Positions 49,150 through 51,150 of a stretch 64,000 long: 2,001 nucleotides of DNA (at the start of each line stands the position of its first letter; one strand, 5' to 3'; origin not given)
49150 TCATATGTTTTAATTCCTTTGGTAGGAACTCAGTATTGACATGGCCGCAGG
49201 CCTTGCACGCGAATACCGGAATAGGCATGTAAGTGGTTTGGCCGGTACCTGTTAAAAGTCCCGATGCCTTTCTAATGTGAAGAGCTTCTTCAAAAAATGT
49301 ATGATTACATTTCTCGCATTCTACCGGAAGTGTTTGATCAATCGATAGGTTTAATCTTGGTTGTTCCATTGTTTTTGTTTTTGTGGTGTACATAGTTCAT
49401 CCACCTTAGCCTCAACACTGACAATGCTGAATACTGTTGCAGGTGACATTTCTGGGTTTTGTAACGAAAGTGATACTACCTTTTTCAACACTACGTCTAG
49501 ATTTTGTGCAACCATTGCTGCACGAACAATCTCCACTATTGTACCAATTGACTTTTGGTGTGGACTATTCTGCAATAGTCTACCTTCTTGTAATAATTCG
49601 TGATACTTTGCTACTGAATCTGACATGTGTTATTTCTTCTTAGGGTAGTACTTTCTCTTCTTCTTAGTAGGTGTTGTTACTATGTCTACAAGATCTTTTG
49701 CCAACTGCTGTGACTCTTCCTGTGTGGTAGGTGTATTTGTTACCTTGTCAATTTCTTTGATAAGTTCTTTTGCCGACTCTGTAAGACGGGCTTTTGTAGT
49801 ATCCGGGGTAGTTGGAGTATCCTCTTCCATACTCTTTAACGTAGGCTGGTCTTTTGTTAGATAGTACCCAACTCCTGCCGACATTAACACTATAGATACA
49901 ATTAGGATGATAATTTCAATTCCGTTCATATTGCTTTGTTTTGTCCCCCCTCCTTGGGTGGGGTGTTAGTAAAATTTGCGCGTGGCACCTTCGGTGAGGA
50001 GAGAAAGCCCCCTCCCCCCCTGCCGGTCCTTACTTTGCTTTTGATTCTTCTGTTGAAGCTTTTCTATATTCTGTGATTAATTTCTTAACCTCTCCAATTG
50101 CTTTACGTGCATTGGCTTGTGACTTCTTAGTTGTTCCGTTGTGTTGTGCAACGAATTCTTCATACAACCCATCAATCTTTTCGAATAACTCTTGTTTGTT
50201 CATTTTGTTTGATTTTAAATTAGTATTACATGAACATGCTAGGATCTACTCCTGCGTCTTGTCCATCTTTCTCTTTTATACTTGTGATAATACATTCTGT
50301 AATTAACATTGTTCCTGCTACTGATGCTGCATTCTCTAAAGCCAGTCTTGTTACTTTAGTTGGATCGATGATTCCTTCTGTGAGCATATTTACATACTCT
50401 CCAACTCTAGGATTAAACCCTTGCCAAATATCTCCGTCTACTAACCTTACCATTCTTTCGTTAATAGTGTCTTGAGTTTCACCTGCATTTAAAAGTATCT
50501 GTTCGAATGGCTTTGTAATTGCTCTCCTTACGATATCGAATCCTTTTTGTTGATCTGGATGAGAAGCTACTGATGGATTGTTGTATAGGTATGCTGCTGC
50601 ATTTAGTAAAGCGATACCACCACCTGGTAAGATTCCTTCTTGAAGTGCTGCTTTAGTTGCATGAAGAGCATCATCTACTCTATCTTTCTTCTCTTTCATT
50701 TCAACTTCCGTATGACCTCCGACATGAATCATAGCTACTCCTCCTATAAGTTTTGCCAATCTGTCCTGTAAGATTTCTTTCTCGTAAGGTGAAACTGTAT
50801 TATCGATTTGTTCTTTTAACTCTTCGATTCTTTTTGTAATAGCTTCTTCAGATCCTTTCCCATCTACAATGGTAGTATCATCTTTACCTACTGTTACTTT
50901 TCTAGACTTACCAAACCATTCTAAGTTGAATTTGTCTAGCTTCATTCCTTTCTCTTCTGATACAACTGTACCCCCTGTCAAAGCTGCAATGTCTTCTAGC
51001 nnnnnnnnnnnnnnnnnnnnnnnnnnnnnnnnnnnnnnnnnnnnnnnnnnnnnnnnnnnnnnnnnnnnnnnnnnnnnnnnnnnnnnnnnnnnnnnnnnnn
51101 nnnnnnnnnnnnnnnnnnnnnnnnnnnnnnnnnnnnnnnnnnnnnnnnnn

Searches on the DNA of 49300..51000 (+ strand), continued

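Call 89: get_annotated_region(hit=H17, flank=3500)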
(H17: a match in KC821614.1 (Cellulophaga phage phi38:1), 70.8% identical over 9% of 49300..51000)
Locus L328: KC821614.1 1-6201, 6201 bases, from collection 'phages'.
description: Cellulophaga phage phi38:1, complete genome.
organism: Cellulophaga phage phi38:1 (NCBI taxid 1327977)
taxonomy: Viruses; Duplodnaviria; Heunggongvirae; Uroviricota; Caudoviricetes; Pervagoviridae; Callevirus; Callevirus phi38una
host: Cellulophaga baltica NN016038; source: seawater; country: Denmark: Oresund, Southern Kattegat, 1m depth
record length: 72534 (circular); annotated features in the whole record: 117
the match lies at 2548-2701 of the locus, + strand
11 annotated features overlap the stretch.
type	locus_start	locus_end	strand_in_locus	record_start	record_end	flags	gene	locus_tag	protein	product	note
CDS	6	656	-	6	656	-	-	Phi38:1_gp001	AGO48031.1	hypothetical protein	-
CDS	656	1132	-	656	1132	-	-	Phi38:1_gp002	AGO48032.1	hypothetical protein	-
CDS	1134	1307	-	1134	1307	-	-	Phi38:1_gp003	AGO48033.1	hypothetical protein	-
CDS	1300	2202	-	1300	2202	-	-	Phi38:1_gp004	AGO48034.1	exonuclease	annotation based on sequence similarity to NCBI ZP_08820154, CDD cl10012, and Pfam PF13482.1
CDS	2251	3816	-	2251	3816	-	-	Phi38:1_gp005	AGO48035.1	chaperonin GroEL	annotation based on sequence similarity to NCBI YP_004844224, CDD cl02777, and Pfam PF00118.19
CDS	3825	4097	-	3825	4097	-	-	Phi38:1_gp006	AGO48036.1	hypothetical protein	-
CDS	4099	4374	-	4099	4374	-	-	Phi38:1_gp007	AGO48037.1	chaperonin Cpn10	annotation based on sequence similarity to CDD pfam00166 and Pfam PF00166.16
CDS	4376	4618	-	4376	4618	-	-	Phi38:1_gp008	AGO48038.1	hypothetical protein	-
CDS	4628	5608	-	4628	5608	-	-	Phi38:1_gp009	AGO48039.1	exonuclease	annotation based on sequence similarity to NCBI CCA83274, CDD cl10012, and Pfam PF13482.1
CDS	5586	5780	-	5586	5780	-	-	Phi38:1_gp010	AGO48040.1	hypothetical protein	-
CDS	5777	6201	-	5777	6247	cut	-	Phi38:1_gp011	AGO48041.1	hypothetical protein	-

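Call 90: get_annotated_region(hit=H9, flank=3500)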
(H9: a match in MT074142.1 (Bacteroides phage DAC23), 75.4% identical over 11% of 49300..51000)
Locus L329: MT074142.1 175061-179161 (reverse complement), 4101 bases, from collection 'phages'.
description: Bacteroides phage DAC23, complete genome.
organism: Bacteroides phage DAC23 (NCBI taxid 2710501)
taxonomy: Viruses; Duplodnaviria; Heunggongvirae; Uroviricota; Caudoviricetes
host: Bacteroides thetaiotaomicron VPI-5490; source: primary sewage effluent collected as it entered a drainage canal; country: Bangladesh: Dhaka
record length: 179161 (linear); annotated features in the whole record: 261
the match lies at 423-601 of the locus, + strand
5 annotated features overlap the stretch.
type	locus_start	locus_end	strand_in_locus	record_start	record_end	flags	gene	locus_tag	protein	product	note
CDS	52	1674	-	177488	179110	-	-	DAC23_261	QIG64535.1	hypothetical protein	-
CDS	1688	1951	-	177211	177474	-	-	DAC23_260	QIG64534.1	hypothetical protein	-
CDS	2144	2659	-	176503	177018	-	-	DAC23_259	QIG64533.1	hypothetical protein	-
CDS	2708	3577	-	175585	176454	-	-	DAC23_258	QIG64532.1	hypothetical protein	-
CDS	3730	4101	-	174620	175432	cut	-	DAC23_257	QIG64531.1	hypothetical protein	-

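Call 91: search_with_rna_model(model_id=R1, sources=[L328, L329], max_evalue=10, filters=off)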
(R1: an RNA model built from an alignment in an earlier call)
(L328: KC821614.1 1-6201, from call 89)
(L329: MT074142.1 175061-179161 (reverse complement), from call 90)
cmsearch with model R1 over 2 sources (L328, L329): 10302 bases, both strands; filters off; matches with E-value up to 10: 4.
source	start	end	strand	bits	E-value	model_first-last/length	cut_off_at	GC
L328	4918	4950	-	6.5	2.2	1-62/62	no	0.45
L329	1919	1958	+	5.8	3.5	1-62/62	no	0.2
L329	3683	3716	-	4.7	7.2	11-41/62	no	0.21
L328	5577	5618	-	4.4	9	1-62/62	no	0.29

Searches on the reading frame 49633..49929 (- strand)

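Call 68: search_protein_families(library=pfam, proteins=[window:49633-49929:-], max_evalue=0.1)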
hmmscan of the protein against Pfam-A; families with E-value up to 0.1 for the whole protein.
seq(99 aa): 3 families
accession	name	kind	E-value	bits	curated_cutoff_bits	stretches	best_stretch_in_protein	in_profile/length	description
PF12685.13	SpoIIIAH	-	0.0022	18.4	30.6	1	8-74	4-64/191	SpoIIIAH-like protein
PF03819.22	MazG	-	0.04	14.6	22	1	41-84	2-37/74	MazG nucleotide pyrophosphohydrolase domain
PF01320.23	Colicin_Pyocin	-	0.076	13.5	21.2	0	54-98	11-56/82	Colicin immunity protein / pyocin immunity protein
